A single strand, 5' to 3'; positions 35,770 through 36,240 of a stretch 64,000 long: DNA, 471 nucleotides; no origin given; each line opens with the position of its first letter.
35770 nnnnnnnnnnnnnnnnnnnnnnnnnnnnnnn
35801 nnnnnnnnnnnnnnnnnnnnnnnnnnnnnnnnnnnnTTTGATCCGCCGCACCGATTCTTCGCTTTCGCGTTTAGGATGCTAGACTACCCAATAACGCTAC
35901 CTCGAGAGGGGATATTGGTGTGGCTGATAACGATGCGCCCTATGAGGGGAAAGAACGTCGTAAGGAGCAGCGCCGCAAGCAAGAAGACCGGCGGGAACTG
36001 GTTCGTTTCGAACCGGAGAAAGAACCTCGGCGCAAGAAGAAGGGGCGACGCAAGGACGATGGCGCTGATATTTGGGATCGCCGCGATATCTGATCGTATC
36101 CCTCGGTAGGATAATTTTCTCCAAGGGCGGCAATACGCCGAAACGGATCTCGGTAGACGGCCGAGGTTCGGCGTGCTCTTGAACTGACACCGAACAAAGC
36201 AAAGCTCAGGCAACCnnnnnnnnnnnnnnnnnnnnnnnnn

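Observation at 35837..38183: c-di-GMP signalling pair (REC/CheC-like response regulator plus PAS-GGDEF cyclase) embedded inside the PHA locus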

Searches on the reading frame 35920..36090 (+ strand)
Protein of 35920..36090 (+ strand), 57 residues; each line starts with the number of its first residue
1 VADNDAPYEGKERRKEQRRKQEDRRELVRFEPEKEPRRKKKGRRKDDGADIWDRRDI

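Call 25: search_protein_families(library=pfam, proteins=[window:35920-36090:+], max_evalue=10)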
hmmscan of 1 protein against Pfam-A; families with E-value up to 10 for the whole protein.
seq(57 aa): 0 families

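Call 61: find_homologous_proteins(query=A2, max_evalue=0.001)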
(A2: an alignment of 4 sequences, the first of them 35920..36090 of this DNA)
Query A2 (4 sequences) (57 aa, profile of the alignment): 26 proteins with E <= 0.001 among 55 candidates.
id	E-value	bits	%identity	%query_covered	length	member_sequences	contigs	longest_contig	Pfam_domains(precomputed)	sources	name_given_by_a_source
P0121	1.2e-30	123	77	98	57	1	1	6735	-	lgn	-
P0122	3.1e-30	122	75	100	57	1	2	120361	-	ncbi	-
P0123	1.7e-29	119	75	100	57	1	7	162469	-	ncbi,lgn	ncbi:MAG: hypothetical protein Kow006_15580 [Gammaproteobacteria bacterium]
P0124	6.3e-28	114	96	100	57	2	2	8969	-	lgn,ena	-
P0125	7.5e-27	111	77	100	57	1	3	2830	-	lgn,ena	-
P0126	2.4e-26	109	79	100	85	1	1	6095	-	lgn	-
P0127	3.9e-26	109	74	100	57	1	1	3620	-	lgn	-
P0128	1.7e-24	103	77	100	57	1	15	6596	-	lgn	-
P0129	6.3e-24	102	72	100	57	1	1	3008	-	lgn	-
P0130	1.1e-23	101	72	100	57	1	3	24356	-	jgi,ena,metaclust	metaclust:\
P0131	4.9e-23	99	70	100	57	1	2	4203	-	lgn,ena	-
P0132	2.9e-19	87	68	100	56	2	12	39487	-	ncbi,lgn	-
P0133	1.3e-16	78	58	96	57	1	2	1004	-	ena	-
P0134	2.0e-16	78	59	95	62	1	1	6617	-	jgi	jgi:hypothetical protein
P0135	8.4e-15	72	57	98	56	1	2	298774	-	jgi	jgi:hypothetical protein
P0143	2.1e-12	65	54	100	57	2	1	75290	-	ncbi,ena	-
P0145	1.2e-6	46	54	93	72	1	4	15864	-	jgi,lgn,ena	jgi:hypothetical protein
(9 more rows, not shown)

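Call 62: find_encoding_contigs(protein=P0135, flank=7000, max_places=1)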
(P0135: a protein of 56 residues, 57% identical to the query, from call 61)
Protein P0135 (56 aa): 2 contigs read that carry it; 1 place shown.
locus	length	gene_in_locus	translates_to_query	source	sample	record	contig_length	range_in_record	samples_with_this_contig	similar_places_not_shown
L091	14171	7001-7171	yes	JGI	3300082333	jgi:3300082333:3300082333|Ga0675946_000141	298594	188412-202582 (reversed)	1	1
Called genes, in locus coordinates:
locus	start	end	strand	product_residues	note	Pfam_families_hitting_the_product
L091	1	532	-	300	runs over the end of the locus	PF00753:Lactamase_B, PF12706:Lactamase_B_2 (faint)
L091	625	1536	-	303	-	PF00291:PALP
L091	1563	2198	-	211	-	PF11172:DUF2959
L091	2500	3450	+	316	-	PF02091:tRNA-synt_2e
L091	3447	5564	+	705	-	PF02092:tRNA_synt_2f, PF05746:DALR_1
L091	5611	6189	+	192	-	PF00702:Hydrolase (weak), PF08645:PNK3P, PF13242:Hydrolase_like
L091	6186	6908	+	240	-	PF01553:Acyltransferase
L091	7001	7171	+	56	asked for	-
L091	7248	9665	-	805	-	PF02518:HATPase_c, PF00204:DNA_gyraseB, PF01751:Toprim, PF21249:GyrB_hook, PF18053:GyrB_insert, PF00986:DNA_gyraseB_C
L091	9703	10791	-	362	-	PF02463:SMC_N, PF13175:AAA_15, PF13476:AAA_23, PF13304:AAA_21 (faint)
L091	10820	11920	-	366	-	PF00712:DNA_pol3_beta, PF02767:DNA_pol3_beta_2, PF02768:DNA_pol3_beta_3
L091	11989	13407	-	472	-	PF11638:DnaA_N, PF00308:Bac_DnaA, PF00004:AAA (faint), PF13401:AAA_22 (faint), PF08299:Bac_DnaA_C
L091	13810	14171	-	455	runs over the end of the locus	PF10396:TrmE_N, PF12631:MnmE_helical, PF00350:Dynamin_N (faint), PF01926:MMR_HSR1, PF02421:FeoB_N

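Call 63: find_encoding_contigs(protein=P0143, flank=7000, max_places=1)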
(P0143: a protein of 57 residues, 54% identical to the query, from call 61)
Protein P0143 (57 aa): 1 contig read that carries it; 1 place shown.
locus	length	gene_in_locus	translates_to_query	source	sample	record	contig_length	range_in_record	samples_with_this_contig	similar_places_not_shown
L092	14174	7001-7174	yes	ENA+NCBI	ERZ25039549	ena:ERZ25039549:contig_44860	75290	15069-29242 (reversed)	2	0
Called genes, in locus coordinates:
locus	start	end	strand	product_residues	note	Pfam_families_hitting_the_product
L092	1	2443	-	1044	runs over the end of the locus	PF00989:PAS, PF08447:PAS_3, PF13426:PAS_9, PF14827:dCache_3, PF00672:HAMP (weak), PF13188:PAS_8 (weak), PF18947:HAMP_2 (weak), PF00015:MCPsignal, +1 more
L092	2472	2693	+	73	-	-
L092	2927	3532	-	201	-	PF00702:Hydrolase, PF13419:HAD_2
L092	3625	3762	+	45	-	-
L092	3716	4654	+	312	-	PF13641:Glyco_tranf_2_3, PF00535:Glycos_transf_2, PF10111:Glyco_tranf_2_2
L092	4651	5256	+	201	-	-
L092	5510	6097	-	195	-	PF00498:FHA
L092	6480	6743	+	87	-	-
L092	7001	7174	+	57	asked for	-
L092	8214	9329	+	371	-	PF13641:Glyco_tranf_2_3, PF00535:Glycos_transf_2, PF10111:Glyco_tranf_2_2 (faint), PF13632:Glyco_trans_2_3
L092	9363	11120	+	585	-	PF01041:DegT_DnrJ_EryC1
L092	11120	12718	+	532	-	PF01266:DAO (faint), PF13450:NAD_binding_8 (weak), PF05199:GMC_oxred_C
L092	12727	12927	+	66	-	-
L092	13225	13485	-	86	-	-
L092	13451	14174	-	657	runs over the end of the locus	PF20256:MoCoBD_2, PF02738:MoCoBD_1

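Call 64: find_encoding_contigs(protein=P0145, flank=7000, max_places=1)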
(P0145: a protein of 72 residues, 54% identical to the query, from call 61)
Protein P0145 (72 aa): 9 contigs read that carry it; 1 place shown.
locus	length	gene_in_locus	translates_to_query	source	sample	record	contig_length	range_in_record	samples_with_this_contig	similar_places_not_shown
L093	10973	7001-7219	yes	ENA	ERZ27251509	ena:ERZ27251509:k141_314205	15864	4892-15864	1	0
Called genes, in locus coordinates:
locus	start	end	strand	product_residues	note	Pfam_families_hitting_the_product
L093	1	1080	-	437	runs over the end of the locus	PF02844:GARS_N, PF01071:GARS_A, PF02222:ATP-grasp (weak), PF02655:ATP-grasp_3 (weak), PF02786:CPSase_L_D2 (weak), PF02843:GARS_C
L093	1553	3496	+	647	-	PF00512:HisKA, PF02518:HATPase_c, PF00072:Response_reg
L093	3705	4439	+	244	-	PF07556:DUF1538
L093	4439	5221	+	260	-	PF07556:DUF1538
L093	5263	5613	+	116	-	PF00543:P-II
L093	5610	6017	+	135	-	PF00571:CBS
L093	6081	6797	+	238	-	PF01553:Acyltransferase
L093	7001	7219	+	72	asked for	-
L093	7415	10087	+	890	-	PF02861:Clp_N, PF23569:NBD_SMAX1 (weak), PF00004:AAA, PF17871:AAA_lid_9, PF00004:AAA, PF07724:AAA_2, PF07728:AAA_5, PF10431:ClpB_D2-small, +9 more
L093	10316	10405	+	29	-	-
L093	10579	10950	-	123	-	PF11333:DUF3135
